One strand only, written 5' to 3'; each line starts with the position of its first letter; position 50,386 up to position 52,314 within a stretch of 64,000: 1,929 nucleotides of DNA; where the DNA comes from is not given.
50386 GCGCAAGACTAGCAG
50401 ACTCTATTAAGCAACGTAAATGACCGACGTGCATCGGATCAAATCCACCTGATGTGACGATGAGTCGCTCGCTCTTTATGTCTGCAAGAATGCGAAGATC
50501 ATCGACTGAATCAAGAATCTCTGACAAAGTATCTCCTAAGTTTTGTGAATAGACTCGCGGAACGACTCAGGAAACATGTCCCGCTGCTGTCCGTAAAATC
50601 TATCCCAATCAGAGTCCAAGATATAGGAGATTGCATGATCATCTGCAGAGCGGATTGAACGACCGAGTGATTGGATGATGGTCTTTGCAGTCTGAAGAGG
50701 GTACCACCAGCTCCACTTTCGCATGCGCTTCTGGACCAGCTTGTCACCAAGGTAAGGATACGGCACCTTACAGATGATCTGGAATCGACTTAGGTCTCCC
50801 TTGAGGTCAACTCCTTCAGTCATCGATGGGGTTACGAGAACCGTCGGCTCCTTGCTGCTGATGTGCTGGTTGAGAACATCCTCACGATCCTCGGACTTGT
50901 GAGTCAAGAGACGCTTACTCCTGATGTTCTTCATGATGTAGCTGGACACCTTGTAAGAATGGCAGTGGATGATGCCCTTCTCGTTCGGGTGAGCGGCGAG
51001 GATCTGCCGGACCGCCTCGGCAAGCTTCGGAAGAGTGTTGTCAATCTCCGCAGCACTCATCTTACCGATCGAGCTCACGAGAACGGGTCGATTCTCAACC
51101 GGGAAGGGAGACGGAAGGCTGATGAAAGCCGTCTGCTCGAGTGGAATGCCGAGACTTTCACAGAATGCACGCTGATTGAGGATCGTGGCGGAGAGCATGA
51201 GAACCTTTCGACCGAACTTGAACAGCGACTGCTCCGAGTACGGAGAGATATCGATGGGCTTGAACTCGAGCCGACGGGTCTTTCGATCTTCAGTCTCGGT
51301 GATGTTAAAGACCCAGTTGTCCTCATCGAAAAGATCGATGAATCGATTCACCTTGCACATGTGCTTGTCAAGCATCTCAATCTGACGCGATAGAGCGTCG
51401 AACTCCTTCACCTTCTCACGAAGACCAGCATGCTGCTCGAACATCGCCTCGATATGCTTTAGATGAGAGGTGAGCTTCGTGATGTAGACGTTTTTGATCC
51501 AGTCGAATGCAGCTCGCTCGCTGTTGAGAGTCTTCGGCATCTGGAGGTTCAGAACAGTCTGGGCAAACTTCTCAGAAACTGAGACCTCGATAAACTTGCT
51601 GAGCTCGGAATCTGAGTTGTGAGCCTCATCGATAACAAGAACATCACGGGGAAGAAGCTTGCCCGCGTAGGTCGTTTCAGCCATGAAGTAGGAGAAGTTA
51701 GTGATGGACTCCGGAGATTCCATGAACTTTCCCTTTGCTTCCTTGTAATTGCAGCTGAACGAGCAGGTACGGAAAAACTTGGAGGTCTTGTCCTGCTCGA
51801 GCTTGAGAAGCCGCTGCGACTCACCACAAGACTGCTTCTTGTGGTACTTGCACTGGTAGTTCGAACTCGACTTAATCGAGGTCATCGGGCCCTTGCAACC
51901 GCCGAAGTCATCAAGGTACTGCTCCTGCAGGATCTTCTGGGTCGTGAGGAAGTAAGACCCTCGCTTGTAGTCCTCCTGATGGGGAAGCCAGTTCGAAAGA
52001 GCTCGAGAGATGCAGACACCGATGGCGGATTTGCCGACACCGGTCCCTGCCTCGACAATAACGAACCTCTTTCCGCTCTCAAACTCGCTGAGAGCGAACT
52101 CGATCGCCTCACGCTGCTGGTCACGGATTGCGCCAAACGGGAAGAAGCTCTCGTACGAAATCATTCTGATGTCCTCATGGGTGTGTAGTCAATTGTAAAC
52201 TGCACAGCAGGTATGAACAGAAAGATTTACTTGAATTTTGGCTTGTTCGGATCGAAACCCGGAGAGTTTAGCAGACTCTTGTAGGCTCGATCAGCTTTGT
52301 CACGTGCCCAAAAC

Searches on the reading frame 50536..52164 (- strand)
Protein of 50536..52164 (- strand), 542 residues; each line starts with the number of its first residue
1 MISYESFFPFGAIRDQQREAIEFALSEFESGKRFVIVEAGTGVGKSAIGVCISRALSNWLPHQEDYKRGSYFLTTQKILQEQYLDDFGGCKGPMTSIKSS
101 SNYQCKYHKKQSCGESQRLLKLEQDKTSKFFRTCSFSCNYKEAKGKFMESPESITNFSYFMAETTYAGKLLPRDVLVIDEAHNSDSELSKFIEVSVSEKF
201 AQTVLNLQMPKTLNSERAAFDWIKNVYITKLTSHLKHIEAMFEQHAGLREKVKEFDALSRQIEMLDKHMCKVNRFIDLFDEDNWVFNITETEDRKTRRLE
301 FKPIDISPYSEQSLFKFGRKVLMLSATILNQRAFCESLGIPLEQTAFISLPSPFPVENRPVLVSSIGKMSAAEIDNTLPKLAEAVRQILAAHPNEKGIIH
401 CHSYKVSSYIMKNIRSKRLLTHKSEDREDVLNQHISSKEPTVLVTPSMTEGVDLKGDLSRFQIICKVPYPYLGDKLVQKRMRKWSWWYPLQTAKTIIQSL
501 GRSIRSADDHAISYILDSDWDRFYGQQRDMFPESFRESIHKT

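Call 6: search_protein_families(library=pfam, proteins=[window:50536-52164:-], max_evalue=0.01)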
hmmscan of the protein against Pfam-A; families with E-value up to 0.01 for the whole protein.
window:50536-52164:- (542 aa): 4 families
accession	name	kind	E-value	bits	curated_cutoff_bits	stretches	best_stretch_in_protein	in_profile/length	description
PF13307.12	Helicase_C_2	-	3.8e-20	73.1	25.3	1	388-536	4-168/170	Helicase C-terminal domain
PF04851.21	ResIII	-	2.4e-10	41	22.5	1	13-200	4-150/164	Type III restriction enzyme, res subunit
PF00270.35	DEAD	-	0.00016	21.9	26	0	16-101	3-78/167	DEAD/DEAH box helicase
PF00271.37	Helicase_C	-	0.0076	16.9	23.5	0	383-505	4-108/110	Helicase conserved C-terminal domain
